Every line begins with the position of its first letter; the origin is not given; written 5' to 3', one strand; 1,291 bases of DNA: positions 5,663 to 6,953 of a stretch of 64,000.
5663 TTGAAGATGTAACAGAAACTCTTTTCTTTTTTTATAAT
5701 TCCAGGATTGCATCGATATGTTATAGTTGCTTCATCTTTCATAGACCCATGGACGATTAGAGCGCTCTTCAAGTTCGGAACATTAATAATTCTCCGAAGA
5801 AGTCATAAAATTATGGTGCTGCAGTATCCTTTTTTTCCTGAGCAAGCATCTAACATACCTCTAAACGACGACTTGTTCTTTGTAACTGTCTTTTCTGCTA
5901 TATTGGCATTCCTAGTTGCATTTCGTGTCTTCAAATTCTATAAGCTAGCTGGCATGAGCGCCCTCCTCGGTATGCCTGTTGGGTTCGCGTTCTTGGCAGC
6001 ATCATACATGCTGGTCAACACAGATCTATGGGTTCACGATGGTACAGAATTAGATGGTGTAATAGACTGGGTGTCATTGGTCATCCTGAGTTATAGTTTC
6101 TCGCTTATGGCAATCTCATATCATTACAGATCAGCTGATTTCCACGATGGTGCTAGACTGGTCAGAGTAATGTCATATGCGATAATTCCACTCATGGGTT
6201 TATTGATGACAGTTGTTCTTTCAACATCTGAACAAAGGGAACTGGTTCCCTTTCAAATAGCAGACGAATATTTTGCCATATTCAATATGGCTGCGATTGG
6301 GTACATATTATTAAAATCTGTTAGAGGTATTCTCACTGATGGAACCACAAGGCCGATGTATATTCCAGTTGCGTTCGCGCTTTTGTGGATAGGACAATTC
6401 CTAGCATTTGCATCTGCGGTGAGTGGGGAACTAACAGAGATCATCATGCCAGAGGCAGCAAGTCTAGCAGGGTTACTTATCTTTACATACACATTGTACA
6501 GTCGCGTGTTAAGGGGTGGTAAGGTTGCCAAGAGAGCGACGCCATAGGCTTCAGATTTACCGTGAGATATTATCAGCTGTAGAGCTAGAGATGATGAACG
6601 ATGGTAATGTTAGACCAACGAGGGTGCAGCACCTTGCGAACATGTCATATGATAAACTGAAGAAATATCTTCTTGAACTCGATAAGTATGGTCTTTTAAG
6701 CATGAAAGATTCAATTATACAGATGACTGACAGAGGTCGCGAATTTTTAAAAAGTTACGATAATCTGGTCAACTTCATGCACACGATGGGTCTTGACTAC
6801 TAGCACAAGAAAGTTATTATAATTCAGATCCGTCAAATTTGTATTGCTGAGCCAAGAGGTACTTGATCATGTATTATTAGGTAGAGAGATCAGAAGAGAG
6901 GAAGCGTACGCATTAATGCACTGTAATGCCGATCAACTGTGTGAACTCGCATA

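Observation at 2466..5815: Four copies of a ~33-bp upstream element at a fixed 32-35 nt from start codons of small exported/membrane protein genes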

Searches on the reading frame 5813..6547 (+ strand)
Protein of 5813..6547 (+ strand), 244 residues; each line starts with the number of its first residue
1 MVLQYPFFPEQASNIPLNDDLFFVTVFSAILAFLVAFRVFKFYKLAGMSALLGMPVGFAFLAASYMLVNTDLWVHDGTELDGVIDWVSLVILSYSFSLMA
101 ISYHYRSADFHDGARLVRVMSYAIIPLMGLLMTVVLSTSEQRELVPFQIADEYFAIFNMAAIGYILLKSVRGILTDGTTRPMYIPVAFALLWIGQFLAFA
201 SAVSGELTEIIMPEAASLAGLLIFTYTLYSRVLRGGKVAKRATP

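Call 9: search_protein_families(library=pfam, proteins=[window:5813-6547:+], max_evalue=0.1)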
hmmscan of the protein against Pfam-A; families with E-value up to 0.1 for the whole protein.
window:5813-6547:+ (244 aa): 1 family
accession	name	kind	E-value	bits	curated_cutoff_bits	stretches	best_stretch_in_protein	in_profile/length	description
PF05940.17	NnrS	-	0.08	12.7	28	1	141-228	100-177/371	NnrS protein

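Call 26: find_homologous_proteins(query=window:5813-6547:+)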
Query window:5813-6547:+ (244 aa): 4 proteins with E <= 0.001 among 1201 candidates.
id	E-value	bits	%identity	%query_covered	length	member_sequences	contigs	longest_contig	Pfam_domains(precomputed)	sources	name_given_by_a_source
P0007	4.8e-151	519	100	100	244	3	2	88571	-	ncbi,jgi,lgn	ncbi:MAG: hypothetical protein HMLIMOIP_001215 [Candidatus Nitrosomirales archaeon]|jgi:hypothetical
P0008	1.4e-126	439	87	98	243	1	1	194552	-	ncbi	-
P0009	6.7e-87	309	61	94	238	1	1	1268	-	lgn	-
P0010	3.9e-64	235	51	90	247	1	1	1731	-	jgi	-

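Call 28: find_encoding_contigs(protein=P0009, flank=10000, max_places=4)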
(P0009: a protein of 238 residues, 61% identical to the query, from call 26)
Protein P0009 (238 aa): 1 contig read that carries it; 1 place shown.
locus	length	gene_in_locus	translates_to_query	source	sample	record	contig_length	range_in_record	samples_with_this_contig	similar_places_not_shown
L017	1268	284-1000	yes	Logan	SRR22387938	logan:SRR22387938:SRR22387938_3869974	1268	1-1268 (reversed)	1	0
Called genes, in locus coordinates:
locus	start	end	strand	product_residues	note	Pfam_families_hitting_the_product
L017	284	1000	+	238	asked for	-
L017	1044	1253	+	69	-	PF14947:HTH_45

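Call 29: find_encoding_contigs(protein=P0010, flank=10000, max_places=4)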
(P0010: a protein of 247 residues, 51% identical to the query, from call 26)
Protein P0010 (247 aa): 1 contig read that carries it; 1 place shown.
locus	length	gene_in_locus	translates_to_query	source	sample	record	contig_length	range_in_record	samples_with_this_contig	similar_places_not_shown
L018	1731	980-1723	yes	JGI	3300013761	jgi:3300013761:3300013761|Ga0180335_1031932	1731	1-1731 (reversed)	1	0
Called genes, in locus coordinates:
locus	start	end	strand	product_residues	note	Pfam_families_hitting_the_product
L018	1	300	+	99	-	?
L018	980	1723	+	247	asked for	-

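Call 64: predict_structure(alignment_id=A4)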
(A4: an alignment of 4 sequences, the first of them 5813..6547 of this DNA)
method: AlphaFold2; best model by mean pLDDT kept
length: 244 residues; sequences in the alignment: 4
mean_pLDDT: 38.8   pTM: 0.26
mean pLDDT of the five models: 38.8, 38.8, 37.7, 37.4, 36.6
residues with pLDDT >= 90: 0; 70-90: 0; 50-70: 0; < 50: 244
segments of 3 or more residues with pLDDT < 50: 1-244
pLDDT, mean of each block of 10 residues (from residue 1): 33 33 36 38 36 36 37 38 40 42 39 42 42 44 41 41 41 38 39 42 39 39 40 38 35
secondary structure, 60 per line:
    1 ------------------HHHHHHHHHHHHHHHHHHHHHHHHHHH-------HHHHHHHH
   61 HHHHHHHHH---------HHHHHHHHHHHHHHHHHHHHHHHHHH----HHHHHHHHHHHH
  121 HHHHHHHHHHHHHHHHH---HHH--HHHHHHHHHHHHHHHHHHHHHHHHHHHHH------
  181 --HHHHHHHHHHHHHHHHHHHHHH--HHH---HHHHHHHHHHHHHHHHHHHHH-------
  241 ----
elements in order: H19-45 H53-69 H79-104 H109-137 H146-174 H183-204 H213-233
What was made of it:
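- Tried and rejected: Structure of D: pLDDT 38.8, unusable for fold search (call 64).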

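Call 66: search_protein_families(library=ncbifam, proteins=[window:5813-6547:+], max_evalue=0.1)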
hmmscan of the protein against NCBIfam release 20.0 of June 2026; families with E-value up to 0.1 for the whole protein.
window:5813-6547:+ (244 aa): 0 families

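Call 82: search_protein_representatives(alignment_id=A4)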
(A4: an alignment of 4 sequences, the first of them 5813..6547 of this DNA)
Query: 4 sequences, 245 profile positions. Proteins with E-value up to 0.001 (for the whole library): 78; up to 1e-10: 27; up to 1e-30: 3. The best 78 are listed.
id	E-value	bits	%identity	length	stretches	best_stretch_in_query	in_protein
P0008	1.5e-127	440.8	-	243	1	2-244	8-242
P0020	6.8e-61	222.6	-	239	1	11-243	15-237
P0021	1.2e-44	169.4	-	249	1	6-242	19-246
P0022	2.9e-25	105.9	-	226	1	14-198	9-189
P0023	1.1e-24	104.1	-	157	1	82-240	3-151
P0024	3.7e-23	99.0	-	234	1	13-232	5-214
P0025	5.9e-22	95.1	-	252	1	13-231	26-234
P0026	2.3e-21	93.1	-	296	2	102-236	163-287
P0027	3.0e-21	92.8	-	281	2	114-231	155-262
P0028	1.5e-20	90.5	-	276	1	16-231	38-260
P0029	1.8e-20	90.2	-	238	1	12-214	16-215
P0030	9.4e-20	87.9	-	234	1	20-233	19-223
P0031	8.6e-18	81.4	-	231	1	14-230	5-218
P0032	6.1e-17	78.6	-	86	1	152-244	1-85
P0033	1.4e-16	77.5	-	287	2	10-101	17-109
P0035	3.2e-13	66.5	-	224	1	15-222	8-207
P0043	2.4e-11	60.3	-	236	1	13-231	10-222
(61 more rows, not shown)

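Call 83: search_protein_families(library=pfam, proteins=[P0020, P0021, P0022, P0024, P0025, P0026, P0028, P0030, P0035, P0043], max_evalue=0.01)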
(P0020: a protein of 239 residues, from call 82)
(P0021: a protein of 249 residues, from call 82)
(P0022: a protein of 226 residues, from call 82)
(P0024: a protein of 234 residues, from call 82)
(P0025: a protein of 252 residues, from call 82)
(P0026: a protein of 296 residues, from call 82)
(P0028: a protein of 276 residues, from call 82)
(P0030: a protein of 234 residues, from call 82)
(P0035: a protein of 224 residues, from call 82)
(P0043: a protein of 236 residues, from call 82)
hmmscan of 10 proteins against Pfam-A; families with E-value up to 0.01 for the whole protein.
P0020 (239 aa): 0 families

P0021 (249 aa): 0 families

P0022 (226 aa): 1 family
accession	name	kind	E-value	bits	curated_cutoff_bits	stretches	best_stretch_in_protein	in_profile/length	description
PF24365.1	DUF7521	-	3.9e-06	27.5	27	1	9-90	1-82/82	Family of unknown function (DUF7521)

P0024 (234 aa): 1 family
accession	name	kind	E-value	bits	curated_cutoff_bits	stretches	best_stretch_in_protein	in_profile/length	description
PF16927.11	HisKA_7TM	-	0.0067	16.7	28.6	0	11-127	3-113/224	N-terminal 7TM region of histidine kinase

P0025 (252 aa): 1 family
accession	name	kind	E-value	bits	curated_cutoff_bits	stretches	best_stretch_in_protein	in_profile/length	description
PF24365.1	DUF7521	-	0.0025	18.5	27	1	30-108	4-80/82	Family of unknown function (DUF7521)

P0026 (296 aa): 1 family
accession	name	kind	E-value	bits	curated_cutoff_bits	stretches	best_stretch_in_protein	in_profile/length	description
PF19447.4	DUF5985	-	0.0011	19.7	27.3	0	233-281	32-82/86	Family of unknown function (DUF5985)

P0028 (276 aa): 0 families

P0030 (234 aa): 0 families

P0035 (224 aa): 0 families

P0043 (236 aa): 0 families
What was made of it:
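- Closest known: BlaR1-BlaI / MecR1-MecI type operons of bacteria. Different: D has no match to any Pfam family, including peptidase M56 and penicillin-binding domains (calls 9, 66, 83).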

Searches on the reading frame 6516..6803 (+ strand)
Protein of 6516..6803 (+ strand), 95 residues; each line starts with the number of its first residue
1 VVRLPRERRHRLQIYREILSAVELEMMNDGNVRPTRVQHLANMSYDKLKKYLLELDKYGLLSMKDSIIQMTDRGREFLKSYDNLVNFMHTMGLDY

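Call 9: search_protein_families(library=pfam, proteins=[window:6516-6803:+], max_evalue=0.1)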
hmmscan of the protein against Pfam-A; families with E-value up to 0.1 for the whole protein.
window:6516-6803:+ (95 aa): 3 families
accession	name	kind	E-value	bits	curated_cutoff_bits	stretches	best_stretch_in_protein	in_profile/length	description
PF14947.12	HTH_45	-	1.2e-12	48.1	25.5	1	8-87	1-75/77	Winged helix-turn-helix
PF09202.17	Rio2_N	-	0.0013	19.4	27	1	18-64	11-57/82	Rio2, N-terminal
PF24409.1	wHTH-PRTase_assc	-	0.0052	17.2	27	1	24-82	4-59/83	wHTH-PRTase associated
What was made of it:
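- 6516..6803 (+): Sso10a-like winged-helix gene (start GTG 6516 or TTG 6525). It overlaps the end of D by 23-32 nt. This is the candidate regulator. Pfam HTH_45 at 48.1 bits against a cut-off of 25.5 (call 9).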

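Call 27: search_solved_structures(query=window:6516-6803:+, max_evalue=1, show_alignments=2)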
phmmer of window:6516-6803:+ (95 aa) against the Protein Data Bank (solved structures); distinct sequences matched with E-value up to 1: 3.
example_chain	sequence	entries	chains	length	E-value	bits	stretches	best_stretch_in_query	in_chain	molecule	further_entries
6inr_A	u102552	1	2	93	0.11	16.3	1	48-88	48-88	Putative effector, AYWB SAP54-like protein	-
1r7j_A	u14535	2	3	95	0.53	14.1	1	17-81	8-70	Conserved hypothetical protein Sso10a | Sso10a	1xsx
8v3b_a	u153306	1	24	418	0.67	13.8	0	17-57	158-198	O43_129_+4 component B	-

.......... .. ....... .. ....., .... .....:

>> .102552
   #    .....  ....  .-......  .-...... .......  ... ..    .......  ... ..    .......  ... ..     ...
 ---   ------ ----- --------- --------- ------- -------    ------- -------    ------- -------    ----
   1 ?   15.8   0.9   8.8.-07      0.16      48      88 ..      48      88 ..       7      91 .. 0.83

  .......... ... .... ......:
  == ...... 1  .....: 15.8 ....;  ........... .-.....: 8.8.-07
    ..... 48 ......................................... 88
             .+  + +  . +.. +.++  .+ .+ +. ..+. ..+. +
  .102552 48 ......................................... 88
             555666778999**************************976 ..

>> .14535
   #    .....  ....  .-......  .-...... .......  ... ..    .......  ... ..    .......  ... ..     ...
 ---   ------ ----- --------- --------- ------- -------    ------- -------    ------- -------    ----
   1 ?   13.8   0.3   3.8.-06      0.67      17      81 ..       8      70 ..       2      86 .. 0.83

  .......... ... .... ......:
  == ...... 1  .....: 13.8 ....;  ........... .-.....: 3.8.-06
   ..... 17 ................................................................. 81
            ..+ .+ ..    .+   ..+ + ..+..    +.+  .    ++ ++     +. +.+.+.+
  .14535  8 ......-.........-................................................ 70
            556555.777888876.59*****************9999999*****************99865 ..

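Call 33: find_homologous_proteins(query=window:6516-6803:+, max_evalue=0.00001)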
Query window:6516-6803:+ (95 aa): 9 proteins with E <= 0.00001 among 9 candidates.
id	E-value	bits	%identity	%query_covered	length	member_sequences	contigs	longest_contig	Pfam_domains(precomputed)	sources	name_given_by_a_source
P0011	7.4e-50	185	92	97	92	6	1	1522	PF14947.13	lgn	-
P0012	7.3e-38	146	71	97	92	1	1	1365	PF14947.13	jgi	jgi:predicted transcriptional regulator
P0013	1.0e-37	146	70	97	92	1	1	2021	PF14947.13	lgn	-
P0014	2.9e-36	141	69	96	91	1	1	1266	PF14947.13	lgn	-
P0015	1.0e-35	139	66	100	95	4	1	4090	PF14947.13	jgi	jgi:predicted transcriptional regulator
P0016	6.0e-31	124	62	96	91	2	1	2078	PF14947.13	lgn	-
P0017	3.0e-30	122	75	76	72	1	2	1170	PF14947.13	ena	-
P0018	7.4e-28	114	68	85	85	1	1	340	PF14947.13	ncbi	-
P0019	1.4e-24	104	59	96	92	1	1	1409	PF14947.13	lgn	-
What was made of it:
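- On Pfam HTH_45 (PF14947) winged helix: All 9 homologues carry PF14947 (call 33).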

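Call 34: find_encoding_contigs(protein=P0015, flank=10000, max_places=3)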
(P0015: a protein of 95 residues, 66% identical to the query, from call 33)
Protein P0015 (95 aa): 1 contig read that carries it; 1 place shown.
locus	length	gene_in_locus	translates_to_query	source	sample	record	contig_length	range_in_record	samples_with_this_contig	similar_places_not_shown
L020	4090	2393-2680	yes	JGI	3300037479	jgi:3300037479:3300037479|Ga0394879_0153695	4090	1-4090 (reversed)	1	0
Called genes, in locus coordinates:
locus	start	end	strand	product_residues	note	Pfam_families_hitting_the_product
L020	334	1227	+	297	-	PF13483:Lactamase_B_3, PF12706:Lactamase_B_2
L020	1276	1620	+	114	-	-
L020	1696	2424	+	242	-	-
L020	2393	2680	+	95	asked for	PF14947:HTH_45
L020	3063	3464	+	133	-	PF05942:PaREP1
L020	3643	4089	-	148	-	?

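Call 35: find_encoding_contigs(protein=P0013, flank=10000, max_places=3)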
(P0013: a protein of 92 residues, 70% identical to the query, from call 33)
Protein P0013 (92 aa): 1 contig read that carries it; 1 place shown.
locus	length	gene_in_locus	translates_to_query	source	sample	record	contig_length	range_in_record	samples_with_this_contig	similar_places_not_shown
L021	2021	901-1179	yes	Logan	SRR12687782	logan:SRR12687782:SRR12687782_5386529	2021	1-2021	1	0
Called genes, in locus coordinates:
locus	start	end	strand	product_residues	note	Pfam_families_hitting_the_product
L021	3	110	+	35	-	?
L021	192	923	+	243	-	-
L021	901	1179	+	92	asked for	PF14947:HTH_45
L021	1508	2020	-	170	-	?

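Call 36: find_encoding_contigs(protein=P0016, flank=10000, max_places=3)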
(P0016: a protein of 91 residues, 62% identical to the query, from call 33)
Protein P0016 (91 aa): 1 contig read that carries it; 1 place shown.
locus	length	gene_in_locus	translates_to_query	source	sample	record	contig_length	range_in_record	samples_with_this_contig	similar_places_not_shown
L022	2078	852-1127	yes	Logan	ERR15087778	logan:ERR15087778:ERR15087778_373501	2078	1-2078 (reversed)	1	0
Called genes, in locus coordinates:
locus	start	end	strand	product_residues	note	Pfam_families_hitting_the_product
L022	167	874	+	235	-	-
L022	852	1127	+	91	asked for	PF14947:HTH_45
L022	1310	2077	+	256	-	?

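Call 62: predict_structure(alignment_id=A3)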
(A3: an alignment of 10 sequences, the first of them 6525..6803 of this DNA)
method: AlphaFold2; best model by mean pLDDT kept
length: 92 residues; sequences in the alignment: 10
mean_pLDDT: 83.7   pTM: 0.74
mean pLDDT of the five models: 83.7, 80.4, 79.1, 78.6, 75.5
residues with pLDDT >= 90: 27; 70-90: 61; 50-70: 3; < 50: 1
segments of 3 or more residues with pLDDT < 50: none
pLDDT, mean of each block of 10 residues (from residue 1): 81 90 79 78 88 91 84 90 78 53
secondary structure, 60 per line:
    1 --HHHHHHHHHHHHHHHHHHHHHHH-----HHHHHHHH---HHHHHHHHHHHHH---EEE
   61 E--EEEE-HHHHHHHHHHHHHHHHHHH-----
elements in order: H3-25 H31-38 H42-54 E58-61 E64-67 H69-87
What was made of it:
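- On Sso10a family (NCBIfam NF053610; PDB 1r7j): Model pLDDT 83.7 with helices 3-25, 31-38, 42-54, strands 58-61 and 64-67, and helix 69-87 (call 62).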

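Call 65: fold_search(model_id=the predicted structure, library=pdb)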
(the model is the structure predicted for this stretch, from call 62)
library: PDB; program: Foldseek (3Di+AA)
matches with E <= 10: 1691; with E <= 0.001: 2
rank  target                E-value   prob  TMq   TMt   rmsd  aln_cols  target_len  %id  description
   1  1r7j                  1.6e-04  1.00  0.71  0.72   2.5        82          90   22  Crystal structure of the DNA-binding protein Sso10a from Sulfolobus solfataricus (released 2004-07-20)
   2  4hw0_C                9.9e-04  1.00  0.71  0.70   1.8        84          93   24  Crystal structure of Sso10a-2, a DNA-binding protein from Sulfolobus solfataricus (released 2013-10-30)
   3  6fdn_B                1.1e-03  1.00  0.63  0.24   1.9        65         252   26  Rio2 structure (released 2019-01-30)
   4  2h09                  1.4e-03  1.00  0.72  0.54   4.6        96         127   19  Crystal structure of diphtheria toxin repressor like protein from E. coli (released 2007-05-15)
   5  6hk6_A                1.8e-03  1.00  0.64  0.21   1.9        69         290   25  Human RIOK2 bound to inhibitor (released 2018-10-24)
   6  6hk6_I                2.1e-03  1.00  0.64  0.21   1.9        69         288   25  Human RIOK2 bound to inhibitor (released 2018-10-24)
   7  4hw0_A                2.4e-03  1.00  0.69  0.65   2.5        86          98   22  Crystal structure of Sso10a-2, a DNA-binding protein from Sulfolobus solfataricus (released 2013-10-30)
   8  6hk6_E                2.7e-03  1.00  0.64  0.21   1.9        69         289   25  Human RIOK2 bound to inhibitor (released 2018-10-24)
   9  3cdh_A                2.7e-03  1.00  0.58  0.42   4.0        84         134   20  Crystal structure of the MarR family transcriptional regulator SPO1453 from Silicibacter pomeroyi DSS-3 (released 2008-03-18)
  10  6c28_B                2.7e-03  1.00  0.62  0.43   6.9       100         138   20  Transcriptional repressor, CouR, bound to p-coumaroyl-CoA (released 2018-05-30)
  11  2hr3_B                3.5e-03  1.00  0.62  0.44   3.7        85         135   24  Crystal structure of putative transcriptional regulator protein from Pseudomonas aeruginosa PA01 at 2.4 A resolution (released 2006-09-19)
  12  2hr3_A                3.5e-03  1.00  0.63  0.43   4.7        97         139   23  Crystal structure of putative transcriptional regulator protein from Pseudomonas aeruginosa PA01 at 2.4 A resolution (released 2006-09-19)
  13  6hk6_F                3.8e-03  1.00  0.64  0.21   1.2        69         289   25  Human RIOK2 bound to inhibitor (released 2018-10-24)
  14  6hk6_H                4.0e-03  1.00  0.64  0.22   1.9        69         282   25  Human RIOK2 bound to inhibitor (released 2018-10-24)
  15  4hw0_B                4.0e-03  1.00  0.68  0.66   2.5        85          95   22  Crystal structure of Sso10a-2, a DNA-binding protein from Sulfolobus solfataricus (released 2013-10-30)
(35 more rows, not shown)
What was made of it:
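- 6516..6803 (+): Model pLDDT 83.7; best PDB matches are Sso10a 1r7j and Sso10a-2 4hw0, TM 0.71 (calls 62, 65).
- On Sso10a family (NCBIfam NF053610; PDB 1r7j): The top Foldseek hits are 1r7j and 4hw0, TM 0.71 (call 65).
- Closest known: Sso10a / Sul10a proteins of Sulfolobales. Same: The fold is the same: an N-terminal winged helix plus one long C-terminal helix, about 92-95 aa. It passes the HTH_45 gathering score, and the best structural matches have TM 0.71 (calls 9, 62, 65).
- Closest known: MarR/PadR-type local autoregulators with palindromic operators. Same: The wHTH fold also matches MarR, MntR and DtxR structures at lower rank (call 65).
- The protein is a confident wHTH with a long C-terminal helix, like the Sso10a dimers (calls 9, 62, 65).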

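Call 66: search_protein_families(library=ncbifam, proteins=[window:6525-6803:+], max_evalue=0.1)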
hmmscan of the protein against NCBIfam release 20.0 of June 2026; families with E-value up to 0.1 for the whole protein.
window:6525-6803:+ (92 aa): 3 families
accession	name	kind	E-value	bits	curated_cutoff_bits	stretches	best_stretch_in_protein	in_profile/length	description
NF053610.1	Sso10a_fam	subfamily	4.7e-13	49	60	1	6-75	1-64/64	Sso10a family chromatin protein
TIGR04543.1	ketoArg_3Met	equivalog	0.023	13.8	425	1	11-75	21-85/336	2-ketoarginine methyltransferase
NF009344.0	PRK12705.1-1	equivalog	0.085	11.4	831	1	11-68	313-375/572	hypothetical protein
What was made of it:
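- On Sso10a family (NCBIfam NF053610; PDB 1r7j): 49 bits against a cut-off of 60, E 4.7e-13 (call 66). phmmer against 1r7j gives E 0.53 (call 27).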

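Call 73: find_encoding_contigs(protein=P0019, flank=10000, max_places=3)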
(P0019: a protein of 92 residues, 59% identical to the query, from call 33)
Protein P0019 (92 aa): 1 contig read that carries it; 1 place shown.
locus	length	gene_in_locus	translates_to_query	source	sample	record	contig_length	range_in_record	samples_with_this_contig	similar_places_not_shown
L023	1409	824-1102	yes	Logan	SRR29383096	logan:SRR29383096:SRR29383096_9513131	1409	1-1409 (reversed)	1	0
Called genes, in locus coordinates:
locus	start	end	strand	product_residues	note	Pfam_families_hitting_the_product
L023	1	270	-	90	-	?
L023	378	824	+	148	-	-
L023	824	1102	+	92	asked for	PF14947:HTH_45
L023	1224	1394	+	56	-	-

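Call 74: find_encoding_contigs(protein=P0014, flank=10000, max_places=3)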
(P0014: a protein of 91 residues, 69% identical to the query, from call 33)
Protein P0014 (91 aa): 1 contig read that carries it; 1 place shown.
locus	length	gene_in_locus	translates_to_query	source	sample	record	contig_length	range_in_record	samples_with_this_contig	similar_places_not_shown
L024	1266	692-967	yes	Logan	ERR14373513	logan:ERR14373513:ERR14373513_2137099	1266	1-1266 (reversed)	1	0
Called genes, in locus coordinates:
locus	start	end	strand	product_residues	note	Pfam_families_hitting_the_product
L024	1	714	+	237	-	?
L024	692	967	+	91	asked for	PF14947:HTH_45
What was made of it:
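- The wHTH is the only recognisable DNA-binding protein that accompanies the motif in all lineages read (calls 28, 34-36, 74).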
